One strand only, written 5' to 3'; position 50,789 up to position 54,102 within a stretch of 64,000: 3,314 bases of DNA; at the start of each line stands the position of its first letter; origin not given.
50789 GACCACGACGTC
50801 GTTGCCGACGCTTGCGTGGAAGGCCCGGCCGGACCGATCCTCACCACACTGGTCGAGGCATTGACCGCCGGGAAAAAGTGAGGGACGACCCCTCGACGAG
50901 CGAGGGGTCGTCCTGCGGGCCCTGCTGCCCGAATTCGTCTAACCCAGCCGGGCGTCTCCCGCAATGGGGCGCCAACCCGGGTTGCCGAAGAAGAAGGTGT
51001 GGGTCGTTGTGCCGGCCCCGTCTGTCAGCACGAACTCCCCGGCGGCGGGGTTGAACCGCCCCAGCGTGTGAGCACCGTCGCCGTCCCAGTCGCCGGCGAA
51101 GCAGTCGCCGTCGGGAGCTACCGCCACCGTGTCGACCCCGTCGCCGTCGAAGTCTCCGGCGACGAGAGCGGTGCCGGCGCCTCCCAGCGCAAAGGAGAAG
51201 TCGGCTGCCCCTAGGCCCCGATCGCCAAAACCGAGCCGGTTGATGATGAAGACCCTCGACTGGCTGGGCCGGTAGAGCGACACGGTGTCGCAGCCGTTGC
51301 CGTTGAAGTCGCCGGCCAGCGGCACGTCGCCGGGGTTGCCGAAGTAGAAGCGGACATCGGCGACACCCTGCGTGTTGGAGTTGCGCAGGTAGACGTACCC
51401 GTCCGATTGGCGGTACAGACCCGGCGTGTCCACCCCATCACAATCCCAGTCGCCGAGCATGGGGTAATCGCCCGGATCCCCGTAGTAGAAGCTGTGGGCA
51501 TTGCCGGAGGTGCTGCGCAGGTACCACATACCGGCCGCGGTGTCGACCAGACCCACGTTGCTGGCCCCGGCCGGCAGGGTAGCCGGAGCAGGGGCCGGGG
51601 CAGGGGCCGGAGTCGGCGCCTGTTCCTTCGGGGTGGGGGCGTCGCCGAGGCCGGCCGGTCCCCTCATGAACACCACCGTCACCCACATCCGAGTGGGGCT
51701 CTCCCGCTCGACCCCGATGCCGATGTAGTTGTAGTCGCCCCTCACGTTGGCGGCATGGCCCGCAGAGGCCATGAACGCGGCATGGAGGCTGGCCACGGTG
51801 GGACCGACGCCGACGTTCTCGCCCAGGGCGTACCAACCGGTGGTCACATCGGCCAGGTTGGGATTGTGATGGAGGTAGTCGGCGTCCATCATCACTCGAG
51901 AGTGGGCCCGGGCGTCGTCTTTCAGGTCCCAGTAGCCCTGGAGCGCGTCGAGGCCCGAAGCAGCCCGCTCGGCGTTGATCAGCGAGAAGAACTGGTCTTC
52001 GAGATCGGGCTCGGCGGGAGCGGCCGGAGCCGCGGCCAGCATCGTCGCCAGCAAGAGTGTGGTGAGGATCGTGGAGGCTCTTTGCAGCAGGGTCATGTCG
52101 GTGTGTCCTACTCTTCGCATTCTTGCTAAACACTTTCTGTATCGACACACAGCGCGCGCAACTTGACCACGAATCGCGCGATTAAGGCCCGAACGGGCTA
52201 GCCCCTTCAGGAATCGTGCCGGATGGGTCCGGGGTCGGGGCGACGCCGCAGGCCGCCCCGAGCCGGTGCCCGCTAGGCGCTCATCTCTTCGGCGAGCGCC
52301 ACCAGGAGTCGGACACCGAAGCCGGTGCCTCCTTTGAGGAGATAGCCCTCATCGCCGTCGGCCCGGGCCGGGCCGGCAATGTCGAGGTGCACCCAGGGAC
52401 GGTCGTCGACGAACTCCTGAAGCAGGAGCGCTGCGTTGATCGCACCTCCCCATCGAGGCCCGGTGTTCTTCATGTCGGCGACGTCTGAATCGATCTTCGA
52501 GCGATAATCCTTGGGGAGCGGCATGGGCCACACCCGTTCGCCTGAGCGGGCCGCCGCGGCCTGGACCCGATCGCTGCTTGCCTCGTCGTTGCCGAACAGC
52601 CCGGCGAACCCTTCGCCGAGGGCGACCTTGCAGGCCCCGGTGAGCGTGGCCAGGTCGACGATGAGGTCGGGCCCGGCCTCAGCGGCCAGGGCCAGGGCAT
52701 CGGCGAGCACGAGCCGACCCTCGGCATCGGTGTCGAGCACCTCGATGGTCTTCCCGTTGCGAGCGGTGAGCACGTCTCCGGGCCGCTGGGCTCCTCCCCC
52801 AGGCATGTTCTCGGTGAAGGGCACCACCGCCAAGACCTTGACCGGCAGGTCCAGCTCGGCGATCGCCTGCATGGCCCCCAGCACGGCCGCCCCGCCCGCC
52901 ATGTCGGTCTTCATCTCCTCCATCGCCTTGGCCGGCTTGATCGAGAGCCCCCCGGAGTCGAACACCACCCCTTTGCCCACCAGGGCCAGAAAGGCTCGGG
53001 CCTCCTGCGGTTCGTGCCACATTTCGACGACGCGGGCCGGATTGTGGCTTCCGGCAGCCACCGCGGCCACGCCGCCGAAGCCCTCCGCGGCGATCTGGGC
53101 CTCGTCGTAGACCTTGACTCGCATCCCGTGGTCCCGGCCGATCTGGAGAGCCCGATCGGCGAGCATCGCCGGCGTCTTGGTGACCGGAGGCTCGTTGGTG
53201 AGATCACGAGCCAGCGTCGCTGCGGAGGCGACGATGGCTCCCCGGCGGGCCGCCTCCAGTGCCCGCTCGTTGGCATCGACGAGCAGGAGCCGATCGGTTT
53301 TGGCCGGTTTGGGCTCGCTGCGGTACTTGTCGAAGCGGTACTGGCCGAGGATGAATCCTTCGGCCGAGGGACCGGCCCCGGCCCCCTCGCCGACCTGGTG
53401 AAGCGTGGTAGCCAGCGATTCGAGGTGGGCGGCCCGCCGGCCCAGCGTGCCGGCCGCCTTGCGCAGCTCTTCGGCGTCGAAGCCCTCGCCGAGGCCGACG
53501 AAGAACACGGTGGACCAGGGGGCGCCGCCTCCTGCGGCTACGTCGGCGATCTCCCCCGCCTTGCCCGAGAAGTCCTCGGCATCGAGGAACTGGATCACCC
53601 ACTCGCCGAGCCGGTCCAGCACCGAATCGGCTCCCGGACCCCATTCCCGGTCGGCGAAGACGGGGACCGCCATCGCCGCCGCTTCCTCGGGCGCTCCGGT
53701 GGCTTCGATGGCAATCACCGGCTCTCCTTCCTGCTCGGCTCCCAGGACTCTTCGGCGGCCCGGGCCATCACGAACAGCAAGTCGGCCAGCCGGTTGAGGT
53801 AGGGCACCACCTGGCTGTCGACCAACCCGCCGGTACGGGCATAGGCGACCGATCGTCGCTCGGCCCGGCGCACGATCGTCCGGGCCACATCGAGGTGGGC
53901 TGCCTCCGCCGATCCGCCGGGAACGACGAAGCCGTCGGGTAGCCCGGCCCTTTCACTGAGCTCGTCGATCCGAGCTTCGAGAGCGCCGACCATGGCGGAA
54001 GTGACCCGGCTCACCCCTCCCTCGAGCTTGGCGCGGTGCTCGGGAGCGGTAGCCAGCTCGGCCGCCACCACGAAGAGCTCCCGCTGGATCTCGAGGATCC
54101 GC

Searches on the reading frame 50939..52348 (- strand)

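Call 20: search_protein_families(library=pfam, proteins=[window:50939-52348:-], max_evalue=0.00001)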
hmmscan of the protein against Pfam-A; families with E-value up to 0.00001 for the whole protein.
window:50939-52348:- (469 aa): 1 family
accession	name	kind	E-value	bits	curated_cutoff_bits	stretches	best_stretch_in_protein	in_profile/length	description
PF00188.32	CAP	-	2.1e-06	29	21.1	1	122-225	2-115/117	Cysteine-rich secretory protein family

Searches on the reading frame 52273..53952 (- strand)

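Call 20: search_protein_families(library=pfam, proteins=[window:52273-53952:-], max_evalue=0.00001)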
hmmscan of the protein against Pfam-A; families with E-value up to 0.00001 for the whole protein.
window:52273-53952:- (559 aa): 2 families
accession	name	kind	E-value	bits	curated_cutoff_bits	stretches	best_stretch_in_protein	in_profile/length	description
PF00883.26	Peptidase_M17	-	6.9e-120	400.4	25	1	247-551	2-310/310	Cytosol aminopeptidase family, catalytic domain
PF02789.23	Peptidase_M17_N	-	8.5e-17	61.7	23.4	1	95-213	1-128/129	Cytosol aminopeptidase family, N-terminal domain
